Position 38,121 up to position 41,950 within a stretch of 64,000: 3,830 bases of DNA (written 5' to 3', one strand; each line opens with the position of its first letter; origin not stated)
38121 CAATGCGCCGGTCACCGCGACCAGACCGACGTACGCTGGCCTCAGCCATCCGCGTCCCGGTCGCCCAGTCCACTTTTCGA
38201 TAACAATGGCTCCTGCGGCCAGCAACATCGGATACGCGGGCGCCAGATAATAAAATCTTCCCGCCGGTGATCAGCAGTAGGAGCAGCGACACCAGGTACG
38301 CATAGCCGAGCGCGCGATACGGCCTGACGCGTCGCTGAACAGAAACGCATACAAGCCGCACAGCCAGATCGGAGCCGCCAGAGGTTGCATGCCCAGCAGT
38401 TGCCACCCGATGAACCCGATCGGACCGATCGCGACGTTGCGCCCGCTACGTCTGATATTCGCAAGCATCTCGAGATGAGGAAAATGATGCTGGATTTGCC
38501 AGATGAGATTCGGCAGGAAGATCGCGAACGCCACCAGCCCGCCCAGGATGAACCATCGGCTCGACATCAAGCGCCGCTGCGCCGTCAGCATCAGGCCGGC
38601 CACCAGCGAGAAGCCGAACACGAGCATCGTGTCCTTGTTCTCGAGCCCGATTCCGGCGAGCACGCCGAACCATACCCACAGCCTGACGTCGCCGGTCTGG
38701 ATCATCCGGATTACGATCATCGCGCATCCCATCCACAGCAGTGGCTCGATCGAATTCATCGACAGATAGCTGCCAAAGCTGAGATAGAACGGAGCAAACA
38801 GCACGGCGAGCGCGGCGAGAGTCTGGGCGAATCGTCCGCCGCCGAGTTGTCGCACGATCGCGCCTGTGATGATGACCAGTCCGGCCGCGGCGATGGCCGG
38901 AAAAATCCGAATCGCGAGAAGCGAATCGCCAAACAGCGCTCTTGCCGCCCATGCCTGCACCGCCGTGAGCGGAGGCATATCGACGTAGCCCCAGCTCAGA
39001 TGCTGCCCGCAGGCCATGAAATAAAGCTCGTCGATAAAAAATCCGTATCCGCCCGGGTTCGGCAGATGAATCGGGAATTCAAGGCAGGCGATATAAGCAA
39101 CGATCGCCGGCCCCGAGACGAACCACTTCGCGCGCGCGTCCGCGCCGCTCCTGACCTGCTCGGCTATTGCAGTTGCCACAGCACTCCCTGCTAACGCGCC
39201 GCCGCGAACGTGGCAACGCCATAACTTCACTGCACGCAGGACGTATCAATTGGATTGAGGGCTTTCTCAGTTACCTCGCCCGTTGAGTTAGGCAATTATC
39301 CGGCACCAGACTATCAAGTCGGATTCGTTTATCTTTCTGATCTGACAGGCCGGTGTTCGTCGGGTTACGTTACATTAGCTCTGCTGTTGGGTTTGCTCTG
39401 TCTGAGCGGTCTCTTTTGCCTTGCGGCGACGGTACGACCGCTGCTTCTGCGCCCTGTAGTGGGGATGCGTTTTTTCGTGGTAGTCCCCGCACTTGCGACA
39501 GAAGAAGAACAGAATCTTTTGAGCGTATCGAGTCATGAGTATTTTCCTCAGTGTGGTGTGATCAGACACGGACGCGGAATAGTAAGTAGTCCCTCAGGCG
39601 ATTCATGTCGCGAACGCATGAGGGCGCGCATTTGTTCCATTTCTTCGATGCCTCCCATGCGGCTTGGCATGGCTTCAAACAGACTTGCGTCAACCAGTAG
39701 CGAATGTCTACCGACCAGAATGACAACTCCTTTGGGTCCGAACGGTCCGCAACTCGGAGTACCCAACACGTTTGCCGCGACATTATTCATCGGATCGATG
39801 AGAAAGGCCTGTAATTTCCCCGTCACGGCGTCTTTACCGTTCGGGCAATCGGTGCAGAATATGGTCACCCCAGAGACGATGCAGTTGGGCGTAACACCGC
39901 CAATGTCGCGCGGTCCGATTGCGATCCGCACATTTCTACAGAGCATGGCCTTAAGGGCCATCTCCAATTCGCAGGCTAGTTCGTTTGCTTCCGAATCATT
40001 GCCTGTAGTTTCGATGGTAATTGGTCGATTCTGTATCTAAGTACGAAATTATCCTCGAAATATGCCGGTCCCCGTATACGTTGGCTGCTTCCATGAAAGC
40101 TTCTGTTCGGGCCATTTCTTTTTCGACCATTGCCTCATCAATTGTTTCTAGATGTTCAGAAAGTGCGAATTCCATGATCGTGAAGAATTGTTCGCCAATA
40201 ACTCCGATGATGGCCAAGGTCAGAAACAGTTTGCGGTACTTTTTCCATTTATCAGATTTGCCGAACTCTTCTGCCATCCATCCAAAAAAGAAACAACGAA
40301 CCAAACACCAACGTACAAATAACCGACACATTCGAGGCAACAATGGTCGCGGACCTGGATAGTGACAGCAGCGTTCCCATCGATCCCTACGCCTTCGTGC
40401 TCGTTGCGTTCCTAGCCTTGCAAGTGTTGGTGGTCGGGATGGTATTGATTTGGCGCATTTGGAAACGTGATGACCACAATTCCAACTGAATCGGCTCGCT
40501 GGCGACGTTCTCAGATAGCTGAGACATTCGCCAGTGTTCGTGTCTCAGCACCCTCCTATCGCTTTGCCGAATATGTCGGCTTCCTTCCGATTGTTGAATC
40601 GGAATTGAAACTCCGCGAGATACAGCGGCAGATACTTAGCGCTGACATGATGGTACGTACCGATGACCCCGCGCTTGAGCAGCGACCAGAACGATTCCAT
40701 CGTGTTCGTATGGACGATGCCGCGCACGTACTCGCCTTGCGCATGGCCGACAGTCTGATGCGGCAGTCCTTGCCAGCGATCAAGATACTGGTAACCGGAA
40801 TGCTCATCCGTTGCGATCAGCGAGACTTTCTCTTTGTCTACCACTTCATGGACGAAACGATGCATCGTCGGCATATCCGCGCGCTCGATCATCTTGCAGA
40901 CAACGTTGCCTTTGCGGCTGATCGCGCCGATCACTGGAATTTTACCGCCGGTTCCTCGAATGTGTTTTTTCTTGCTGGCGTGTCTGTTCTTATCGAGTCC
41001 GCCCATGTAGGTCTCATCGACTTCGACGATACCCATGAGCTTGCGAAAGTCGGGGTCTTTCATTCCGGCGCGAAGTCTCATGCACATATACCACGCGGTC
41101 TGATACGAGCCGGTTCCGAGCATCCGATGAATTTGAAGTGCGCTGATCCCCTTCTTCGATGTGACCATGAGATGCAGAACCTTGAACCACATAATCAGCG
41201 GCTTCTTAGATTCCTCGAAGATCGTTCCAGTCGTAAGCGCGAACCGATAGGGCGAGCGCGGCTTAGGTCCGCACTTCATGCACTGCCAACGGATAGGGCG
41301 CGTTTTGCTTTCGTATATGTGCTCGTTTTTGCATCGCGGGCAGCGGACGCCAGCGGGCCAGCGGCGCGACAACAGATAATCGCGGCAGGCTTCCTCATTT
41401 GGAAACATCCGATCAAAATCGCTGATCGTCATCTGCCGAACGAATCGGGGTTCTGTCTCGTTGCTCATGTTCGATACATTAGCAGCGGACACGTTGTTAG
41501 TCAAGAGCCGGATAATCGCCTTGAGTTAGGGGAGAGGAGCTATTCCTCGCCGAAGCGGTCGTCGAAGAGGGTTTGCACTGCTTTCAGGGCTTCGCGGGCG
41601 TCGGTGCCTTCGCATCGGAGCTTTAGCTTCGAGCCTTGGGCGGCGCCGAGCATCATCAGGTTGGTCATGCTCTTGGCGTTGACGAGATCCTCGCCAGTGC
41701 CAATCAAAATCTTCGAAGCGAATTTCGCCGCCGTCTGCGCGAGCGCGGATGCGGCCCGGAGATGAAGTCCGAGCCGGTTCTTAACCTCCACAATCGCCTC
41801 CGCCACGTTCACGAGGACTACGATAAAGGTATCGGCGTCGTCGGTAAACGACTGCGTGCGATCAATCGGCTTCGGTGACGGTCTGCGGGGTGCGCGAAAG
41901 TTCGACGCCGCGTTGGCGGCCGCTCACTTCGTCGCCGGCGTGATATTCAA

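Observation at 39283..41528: Second cargo-carrying transposon: IS1595-family, with 21-bp imperfect TIRs and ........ duplication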

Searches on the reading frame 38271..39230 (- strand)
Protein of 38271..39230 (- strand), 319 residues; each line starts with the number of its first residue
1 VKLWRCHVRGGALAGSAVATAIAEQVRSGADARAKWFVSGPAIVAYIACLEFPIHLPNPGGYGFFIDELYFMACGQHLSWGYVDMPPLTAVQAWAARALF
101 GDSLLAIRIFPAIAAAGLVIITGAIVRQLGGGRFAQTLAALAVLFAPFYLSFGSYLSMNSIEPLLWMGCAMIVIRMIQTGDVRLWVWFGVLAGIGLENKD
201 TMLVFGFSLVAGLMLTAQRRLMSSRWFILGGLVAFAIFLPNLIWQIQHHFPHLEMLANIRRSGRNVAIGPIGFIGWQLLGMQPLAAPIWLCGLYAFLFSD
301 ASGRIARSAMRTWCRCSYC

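Call 3: search_protein_families(library=pfam, proteins=[window:38271-39230:-], max_evalue=0.1)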
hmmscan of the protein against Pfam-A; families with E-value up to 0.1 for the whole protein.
window:38271-39230:- (319 aa): 2 families
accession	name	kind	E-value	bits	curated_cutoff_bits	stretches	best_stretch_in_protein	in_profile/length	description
PF13231.12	PMT_2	-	1.2e-19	71.5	26.1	1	84-244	1-160/160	Dolichyl-phosphate-mannose-protein mannosyltransferase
PF02366.24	PMT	-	7e-05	22.9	22.7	1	79-216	56-198/245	Dolichyl-phosphate-mannose-protein mannosyltransferase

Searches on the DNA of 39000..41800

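Call 49: search_rna_families(source=window, start=39000, end=41800, threshold=evalue, max_evalue=1)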
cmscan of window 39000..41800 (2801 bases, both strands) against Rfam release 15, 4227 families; matches with E-value up to 1: 0.
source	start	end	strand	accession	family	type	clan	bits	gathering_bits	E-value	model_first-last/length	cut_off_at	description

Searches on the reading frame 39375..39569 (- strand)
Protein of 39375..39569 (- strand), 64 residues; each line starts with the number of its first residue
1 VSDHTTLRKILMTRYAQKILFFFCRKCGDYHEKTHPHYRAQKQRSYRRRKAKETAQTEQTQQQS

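Call 3: search_protein_families(library=pfam, proteins=[window:39375-39569:-], max_evalue=0.1)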
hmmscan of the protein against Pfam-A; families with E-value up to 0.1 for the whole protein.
window:39375-39569:- (64 aa): 0 families

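Call 13: search_protein_families(library=ncbifam, proteins=[window:39375-39569:-], max_evalue=1)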
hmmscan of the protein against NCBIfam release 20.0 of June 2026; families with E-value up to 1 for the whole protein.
window:39375-39569:- (64 aa): 1 family
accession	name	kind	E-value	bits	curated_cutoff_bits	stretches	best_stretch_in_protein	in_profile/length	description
TIGR04210.1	bunya_NSm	equivalog_domain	0.015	15.1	28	1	10-38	84-112/173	bunyavirus nonstructural protein NSm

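Call 14: search_protein_families(library=padloc, proteins=[window:39375-39569:-], max_evalue=1)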
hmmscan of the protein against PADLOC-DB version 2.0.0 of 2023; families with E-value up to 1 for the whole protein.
window:39375-39569:- (64 aa): 1 family
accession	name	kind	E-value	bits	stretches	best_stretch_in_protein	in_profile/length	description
PDLC02581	DrmB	-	0.00061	16.3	1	2-54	156-209/585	DrmB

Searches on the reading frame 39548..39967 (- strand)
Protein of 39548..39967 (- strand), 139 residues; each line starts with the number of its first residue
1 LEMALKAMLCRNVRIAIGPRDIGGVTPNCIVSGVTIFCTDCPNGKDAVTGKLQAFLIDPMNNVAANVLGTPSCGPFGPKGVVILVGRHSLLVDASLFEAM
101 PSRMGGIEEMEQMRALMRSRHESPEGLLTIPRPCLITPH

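Call 3: search_protein_families(library=pfam, proteins=[window:39548-39967:-], max_evalue=0.1)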
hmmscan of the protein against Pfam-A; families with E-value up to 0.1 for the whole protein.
window:39548-39967:- (139 aa): 0 families

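Call 13: search_protein_families(library=ncbifam, proteins=[window:39548-39967:-], max_evalue=1)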
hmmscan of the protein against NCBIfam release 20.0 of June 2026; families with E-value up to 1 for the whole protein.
window:39548-39967:- (139 aa): 0 families

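Call 14: search_protein_families(library=padloc, proteins=[window:39548-39967:-], max_evalue=1)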
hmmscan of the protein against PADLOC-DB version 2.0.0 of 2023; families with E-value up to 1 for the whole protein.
window:39548-39967:- (139 aa): 0 families

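Call 15: find_homologous_proteins(query=window:39548-39967:-)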
Query window:39548-39967:- (139 aa): 1 proteins with E <= 0.001 among 4 candidates.
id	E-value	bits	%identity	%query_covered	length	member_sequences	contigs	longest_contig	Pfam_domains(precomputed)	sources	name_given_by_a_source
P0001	9.3e-87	306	99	100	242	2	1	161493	-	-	-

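Call 17: find_encoding_contigs(protein=P0001, flank=6000, max_places=10)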
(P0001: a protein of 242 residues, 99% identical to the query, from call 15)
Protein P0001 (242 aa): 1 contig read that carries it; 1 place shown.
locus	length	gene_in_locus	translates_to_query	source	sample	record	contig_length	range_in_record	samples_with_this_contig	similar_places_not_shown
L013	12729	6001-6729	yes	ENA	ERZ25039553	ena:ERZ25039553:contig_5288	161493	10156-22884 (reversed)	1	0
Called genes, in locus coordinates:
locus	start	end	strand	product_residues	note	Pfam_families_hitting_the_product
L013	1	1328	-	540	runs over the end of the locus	PF01921:tRNA-synt_1f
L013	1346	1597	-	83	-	-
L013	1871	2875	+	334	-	PF01368:DHH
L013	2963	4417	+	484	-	PF06609:TRI12 (weak), PF07690:MFS_1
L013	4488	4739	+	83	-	PF00381:PTS-HPr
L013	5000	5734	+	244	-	PF12762:DDE_Tnp_IS1595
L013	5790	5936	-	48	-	-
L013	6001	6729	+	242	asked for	-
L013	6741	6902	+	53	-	-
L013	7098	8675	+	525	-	PF13231:PMT_2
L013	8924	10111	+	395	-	PF00438:S-AdoMet_synt_N, PF02772:S-AdoMet_synt_M, PF02773:S-AdoMet_synt_C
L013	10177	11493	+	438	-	PF05221:AdoHcyase, PF00670:AdoHcyase_NAD, PF02826:2-Hacid_dh_C (weak), PF07991:KARI_N (weak)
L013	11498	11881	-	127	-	-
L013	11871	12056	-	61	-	PF09907:HigB_toxin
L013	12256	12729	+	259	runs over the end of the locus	-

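Call 28: predict_structure(protein=P0001)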
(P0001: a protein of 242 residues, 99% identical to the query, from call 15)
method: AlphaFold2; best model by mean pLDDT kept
length: 242 residues; sequences in the alignment: 1
mean_pLDDT: 37.7   pTM: 0.28
mean pLDDT of the five models: 37.7, 34.7, 31.1, 31.0, 31.0
residues with pLDDT >= 90: 0; 70-90: 0; 50-70: 29; < 50: 213
segments of 3 or more residues with pLDDT < 50: 1-8, 14-46, 64-93, 106-108, 110-242
pLDDT, mean of each block of 10 residues (from residue 1): 43 47 38 42 49 50 47 39 43 50 50 43 28 24 24 25 26 26 29 38 36 40 38 30 23
secondary structure, 60 per line:
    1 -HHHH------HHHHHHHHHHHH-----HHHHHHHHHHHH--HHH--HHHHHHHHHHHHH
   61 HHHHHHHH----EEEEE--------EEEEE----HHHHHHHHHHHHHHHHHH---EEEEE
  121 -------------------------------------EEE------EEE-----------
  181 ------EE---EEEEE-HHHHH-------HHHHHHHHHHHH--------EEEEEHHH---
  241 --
elements in order: H2-5 H12-23 H29-40 H48-68 E73-77 E86-90 H95-112 E116-120 E158-160 E167-169 E192-196 H198-202 H210-221 E230-234

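Call 29: search_protein_representatives(protein=P0001)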
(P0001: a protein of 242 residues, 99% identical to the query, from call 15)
Query: 242 residues. Proteins with E-value up to 0.001 (for the whole library): 46; up to 1e-10: 7; up to 1e-30: 2. The best 46 are listed.
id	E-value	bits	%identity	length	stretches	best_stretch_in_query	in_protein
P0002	1.7e-85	302.7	73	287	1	50-241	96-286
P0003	9.3e-45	169.4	99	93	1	1-83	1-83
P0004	1.6e-16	77.0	63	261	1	2-74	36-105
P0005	3.7e-13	66.0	54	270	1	2-72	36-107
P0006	1.1e-11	61.2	62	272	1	2-59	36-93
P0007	2.6e-11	60.0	58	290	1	2-65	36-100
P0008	7.3e-11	58.5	57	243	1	2-55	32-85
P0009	7.0e-10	55.3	57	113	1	2-52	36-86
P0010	7.7e-10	55.1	62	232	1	2-51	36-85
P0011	8.4e-10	55.0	61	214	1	2-52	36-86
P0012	1.2e-09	54.5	55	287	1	7-59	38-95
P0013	1.4e-09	54.3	46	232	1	1-71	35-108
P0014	4.2e-09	52.7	49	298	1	2-60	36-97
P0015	4.3e-09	52.7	62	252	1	2-49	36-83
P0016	7.1e-09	52.0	55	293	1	2-56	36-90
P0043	2.4e-04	37.2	31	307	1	82-227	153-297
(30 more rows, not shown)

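Call 32: find_homologous_proteins(query=L013:5899-6726:+)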
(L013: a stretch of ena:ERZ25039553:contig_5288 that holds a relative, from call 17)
Query L013:5899-6726:+ (276 aa): 5 proteins with E <= 0.001 among 853 candidates.
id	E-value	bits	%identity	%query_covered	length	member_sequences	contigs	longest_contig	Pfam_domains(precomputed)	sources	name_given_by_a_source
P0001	4.5e-158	543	100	88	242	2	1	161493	-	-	-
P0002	9.6e-85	302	73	69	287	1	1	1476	-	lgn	-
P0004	5.0e-34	136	52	63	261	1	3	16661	-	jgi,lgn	-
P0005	2.0e-28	118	62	34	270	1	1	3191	-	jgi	jgi:hypothetical protein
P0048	4.0e-22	97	62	31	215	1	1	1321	-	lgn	-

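Call 33: search_protein_families(library=pfam, proteins=[L013:5899-6726:+, P0004, P0005, P0007, P0012, P0043, P0002, P0014, L013:6741-6899:+], max_evalue=1)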
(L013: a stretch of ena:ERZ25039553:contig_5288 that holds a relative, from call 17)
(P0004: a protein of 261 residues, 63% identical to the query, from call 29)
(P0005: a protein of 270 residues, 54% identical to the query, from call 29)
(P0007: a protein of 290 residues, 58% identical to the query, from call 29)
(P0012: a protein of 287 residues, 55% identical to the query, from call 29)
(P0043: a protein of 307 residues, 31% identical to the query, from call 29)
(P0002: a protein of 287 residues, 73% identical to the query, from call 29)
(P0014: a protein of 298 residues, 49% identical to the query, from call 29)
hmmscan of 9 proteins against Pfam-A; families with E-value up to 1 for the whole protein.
L013:5899-6726:+ (276 aa): 0 families

P0004 (261 aa): 1 family
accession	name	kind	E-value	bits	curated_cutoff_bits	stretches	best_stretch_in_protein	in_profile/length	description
PF22675.2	KH-I_KHDC4-BBP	-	0.021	15.1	30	1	223-245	4-26/76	KHDC4/BBP-like, KH-domain type I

P0005 (270 aa): 1 family
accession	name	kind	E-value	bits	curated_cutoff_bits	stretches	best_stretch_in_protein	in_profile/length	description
PF11839.13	Alanine_zipper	-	0.87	10.3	23.1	1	90-143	8-61/69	Alanine-zipper, major outer membrane lipoprotein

P0007 (290 aa): 2 families
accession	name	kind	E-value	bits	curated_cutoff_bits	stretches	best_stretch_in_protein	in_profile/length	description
PF09476.15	Pilus_CpaD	-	0.0044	17.2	31.1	1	154-218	39-109/200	Pilus biogenesis CpaD protein (pilus_cpaD)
PF14620.12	YPEB_PepSY1-2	-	0.075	13.6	31.7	1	72-194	23-142/195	YpeB sporulation, PepSY1 and PepSY2 domains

P0012 (287 aa): 1 family
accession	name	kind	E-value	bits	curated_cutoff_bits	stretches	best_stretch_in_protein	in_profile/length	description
PF09990.14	DUF2231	-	0.082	13.4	26.4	1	22-92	14-85/139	Predicted membrane protein (DUF2231)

P0043 (307 aa): 0 families

P0002 (287 aa): 3 families
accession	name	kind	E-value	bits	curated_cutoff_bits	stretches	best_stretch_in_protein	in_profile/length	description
PF25610.1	HR1_TOCA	-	0.066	14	27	1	80-116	12-48/90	TOCA family HR1 domain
PF13980.11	UPF0370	-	0.12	12.9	28.1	1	7-38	6-37/61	Uncharacterised protein family (UPF0370)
PF12808.12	Mto2_bdg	-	0.27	12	22.3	1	61-103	8-51/52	Micro-tubular organiser Mto1 C-term Mto2-binding region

P0014 (298 aa): 7 families
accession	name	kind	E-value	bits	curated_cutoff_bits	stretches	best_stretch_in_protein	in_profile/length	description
PF14362.11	DUF4407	-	0.0026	17.6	31.3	1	7-137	36-167/297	Domain of unknown function (DUF4407)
PF13425.11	O-antigen_lig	-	0.0035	16.7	31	1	23-136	222-330/462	O-antigen ligase like membrane protein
PF13166.12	AAA_13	-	0.069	12.2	36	1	81-138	353-410/713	AAA domain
PF13687.11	DUF4153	-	0.07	12.7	27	1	8-68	8-70/373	Domain of unknown function (DUF4153)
PF06810.17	Phage_scaffold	-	0.19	12.1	35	1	89-142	33-87/170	Phage capsid assembly scaffolding protein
PF02255.21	PTS_IIA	-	0.24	11.9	27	1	103-142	26-66/94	PTS system, Lactose/Cellobiose specific IIA subunit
PF11839.13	Alanine_zipper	-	0.26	12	23.1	1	83-126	8-51/69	Alanine-zipper, major outer membrane lipoprotein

L013:6741-6899:+ (53 aa): 0 families

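Call 34: find_encoding_contigs(protein=P0004, flank=4000, max_places=4)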
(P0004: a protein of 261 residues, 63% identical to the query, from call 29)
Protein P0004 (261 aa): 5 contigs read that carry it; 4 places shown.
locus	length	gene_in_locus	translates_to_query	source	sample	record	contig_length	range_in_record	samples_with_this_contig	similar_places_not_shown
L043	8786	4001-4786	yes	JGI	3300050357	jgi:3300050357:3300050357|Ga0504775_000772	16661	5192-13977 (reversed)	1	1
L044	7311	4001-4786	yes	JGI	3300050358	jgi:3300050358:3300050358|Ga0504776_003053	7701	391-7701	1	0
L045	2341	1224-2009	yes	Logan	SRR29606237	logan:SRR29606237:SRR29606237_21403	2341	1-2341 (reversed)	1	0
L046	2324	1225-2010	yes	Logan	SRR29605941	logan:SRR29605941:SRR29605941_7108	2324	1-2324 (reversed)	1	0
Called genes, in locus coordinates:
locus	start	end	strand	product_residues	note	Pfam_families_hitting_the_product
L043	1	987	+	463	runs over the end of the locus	PF05694:SBP56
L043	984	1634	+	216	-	-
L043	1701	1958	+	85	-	-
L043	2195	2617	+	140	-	PF07883:Cupin_2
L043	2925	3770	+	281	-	PF12760:Zn_ribbon_IS1595, PF12762:DDE_Tnp_IS1595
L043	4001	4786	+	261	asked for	-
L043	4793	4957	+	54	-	-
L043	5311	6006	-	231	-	PF04191:PEMT, PF04140:ICMT (weak)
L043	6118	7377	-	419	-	PF07690:MFS_1, PF06779:MFS_4, PF07690:MFS_1 (weak)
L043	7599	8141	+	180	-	PF03352:Adenine_glyco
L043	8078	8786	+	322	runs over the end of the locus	-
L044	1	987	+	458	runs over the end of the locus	?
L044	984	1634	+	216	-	-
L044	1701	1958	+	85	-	-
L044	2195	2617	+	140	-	PF07883:Cupin_2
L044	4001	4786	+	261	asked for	-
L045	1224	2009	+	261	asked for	-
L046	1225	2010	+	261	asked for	-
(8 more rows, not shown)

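Call 35: find_encoding_contigs(protein=P0005, flank=4000, max_places=3)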
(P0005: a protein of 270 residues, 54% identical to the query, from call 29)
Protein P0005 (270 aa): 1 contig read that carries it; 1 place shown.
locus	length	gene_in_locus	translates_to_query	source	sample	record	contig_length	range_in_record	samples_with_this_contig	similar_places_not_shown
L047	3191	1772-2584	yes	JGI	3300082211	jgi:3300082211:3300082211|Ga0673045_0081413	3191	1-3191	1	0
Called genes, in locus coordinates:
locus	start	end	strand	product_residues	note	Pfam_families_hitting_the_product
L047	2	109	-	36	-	?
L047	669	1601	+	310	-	PF12760:Zn_ribbon_IS1595, PF12762:DDE_Tnp_IS1595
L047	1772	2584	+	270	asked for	-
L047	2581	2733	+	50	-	-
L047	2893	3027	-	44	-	-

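Call 36: find_encoding_contigs(protein=P0002, flank=4000, max_places=3)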
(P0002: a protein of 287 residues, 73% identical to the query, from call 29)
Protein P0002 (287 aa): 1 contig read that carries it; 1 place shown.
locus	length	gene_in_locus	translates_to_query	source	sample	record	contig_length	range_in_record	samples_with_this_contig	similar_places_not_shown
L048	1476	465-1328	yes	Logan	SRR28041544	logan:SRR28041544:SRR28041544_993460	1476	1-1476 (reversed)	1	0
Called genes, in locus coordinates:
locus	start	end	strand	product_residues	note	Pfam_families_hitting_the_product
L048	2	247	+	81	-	?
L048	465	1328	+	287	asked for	-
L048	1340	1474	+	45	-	?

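Call 71: predict_structure(alignment_id=A2)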
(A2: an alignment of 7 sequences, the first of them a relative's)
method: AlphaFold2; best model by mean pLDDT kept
length: 276 residues; sequences in the alignment: 7
mean_pLDDT: 67.4   pTM: 0.50
mean pLDDT of the five models: 67.4, 63.3, 59.9, 58.6, 54.7
residues with pLDDT >= 90: 0; 70-90: 138; 50-70: 96; < 50: 42
segments of 3 or more residues with pLDDT < 50: 1-6, 228-262
pLDDT, mean of each block of 10 residues (from residue 1): 50 69 74 69 69 77 75 68 68 59 66 78 79 84 73 55 72 86 88 79 76 76 64 37 44 40 54 55
secondary structure, 60 per line:
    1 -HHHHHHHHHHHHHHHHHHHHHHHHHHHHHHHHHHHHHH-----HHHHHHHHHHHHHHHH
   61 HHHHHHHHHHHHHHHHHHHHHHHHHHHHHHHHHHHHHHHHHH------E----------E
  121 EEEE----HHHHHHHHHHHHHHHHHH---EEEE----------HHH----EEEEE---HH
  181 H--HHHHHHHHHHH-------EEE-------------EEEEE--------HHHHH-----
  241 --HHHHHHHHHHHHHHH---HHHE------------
elements in order: H2-39 H45-102 E120-124 H129-146 E150-153 E171-175 H184-194 E202-204 E218-222 H231-235 H243-257

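Call 74: fold_search(model_id=the predicted structure, library=pdb)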
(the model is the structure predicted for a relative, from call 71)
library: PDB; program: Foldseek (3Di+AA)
matches with E <= 10: 219; with E <= 0.001: 0
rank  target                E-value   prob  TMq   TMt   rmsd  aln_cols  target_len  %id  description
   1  5o30_B                4.3e-01  0.06  0.10  0.10  12.6       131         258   14  Crystal structure of the novel halohydrin dehalogenase HheG (released 2017-09-13)
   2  6q10                  6.7e-01  0.14  0.22  0.36   9.6       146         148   14  Crystal structure of the soluble domain (residues 71-217) of a conserved hypothetical secreted protein (Rv2700 ortholog) (released 2019-08-14)
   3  8uaw_A                9.4e-01  0.04  0.15  0.18  14.7       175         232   11  Cryo-EM Structure of Brucella Abortus Lumazine Synthase (BLS) Engineered with Shiga Toxin II subunit B (Stx2B) (released 2025-03-26)
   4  6yv7_B                9.4e-01  0.04  0.12  0.10  15.5       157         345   10  Mannosyltransferase PcManGT from Pyrobaculum calidifontis (released 2020-07-22)
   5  7vkk_A                1.0e+00  0.05  0.11  0.10  36.8       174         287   11  Crystal structure of D. melanogaster SAMTOR V66W/E67P mutant (released 2022-07-20)
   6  5im4_V                1.4e+00  0.03  0.13  0.23  11.2       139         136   10  Crystal structure of designed two-component self-assembling icosahedral cage I52-32 (released 2016-07-27)
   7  2rd5_A                1.4e+00  0.02  0.12  0.12  14.8       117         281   17  Structural basis for the regulation of N-acetylglutamate kinase by PII in Arabidopsis thaliana (released 2007-10-02)
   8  8x5t_B                1.7e+00  0.02  0.12  0.16  14.9       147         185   11  Crystal structure of Thermus thermophilus peptidyl-tRNA hydrolase in complex with adenosine 5'-monophosphate (released 2024-11-20)
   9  2bn4_A                1.8e+00  0.08  0.16  0.07  14.1        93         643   16  A second FMN-binding site in yeast NADPH-cytochrome P450 reductase suggests a novel mechanism of electron transfer by  (released 2006-01-17)
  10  8uav_A                1.8e+00  0.03  0.15  0.17  14.9       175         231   11  Cryo-EM Structure of Brucella Abortus Lumazine Synthase (BLS) Engineered with Shiga Toxin I subunit B (Stx1B) (released 2025-03-26)
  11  2gre_D                1.9e+00  0.04  0.15  0.14   8.7       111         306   14  Crystal structure of Deblocking aminopeptidase from Bacillus cereus (released 2006-05-23)
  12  5im4_h                2.2e+00  0.03  0.14  0.25  11.3       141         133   10  Crystal structure of designed two-component self-assembling icosahedral cage I52-32 (released 2016-07-27)
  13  5im4_U                2.2e+00  0.02  0.14  0.24  11.2       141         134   11  Crystal structure of designed two-component self-assembling icosahedral cage I52-32 (released 2016-07-27)
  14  4rif_A                2.3e+00  0.03  0.10  0.08  12.4        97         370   13  Landomycin Glycosyltransferase LanGT2, carbasugar substrate complex (released 2015-01-28)
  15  8jjn_A                2.3e+00  0.02  0.11  0.09  14.4       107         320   16  Structure of SenB in complex with UDP-Glc and PO4- at 1.98 Angstroms resolution (released 2024-02-07)
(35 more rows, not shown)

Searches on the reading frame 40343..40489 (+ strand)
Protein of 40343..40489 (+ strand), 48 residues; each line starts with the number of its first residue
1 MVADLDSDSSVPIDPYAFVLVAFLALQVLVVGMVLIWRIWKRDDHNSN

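Call 3: search_protein_families(library=pfam, proteins=[window:40343-40489:+], max_evalue=0.1)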
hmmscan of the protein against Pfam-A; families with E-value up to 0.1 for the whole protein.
window:40343-40489:+ (48 aa): 1 family
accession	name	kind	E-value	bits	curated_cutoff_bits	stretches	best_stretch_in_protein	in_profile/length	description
PF17272.7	DUF5337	-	0.016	15.5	27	1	19-43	45-69/74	Family of unknown function (DUF5337)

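Call 13: search_protein_families(library=ncbifam, proteins=[window:40343-40489:+], max_evalue=1)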
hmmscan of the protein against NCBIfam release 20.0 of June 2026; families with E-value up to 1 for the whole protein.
window:40343-40489:+ (48 aa): 0 families

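Call 14: search_protein_families(library=padloc, proteins=[window:40343-40489:+], max_evalue=1)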
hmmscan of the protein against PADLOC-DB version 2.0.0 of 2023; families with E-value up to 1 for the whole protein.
window:40343-40489:+ (48 aa): 0 families
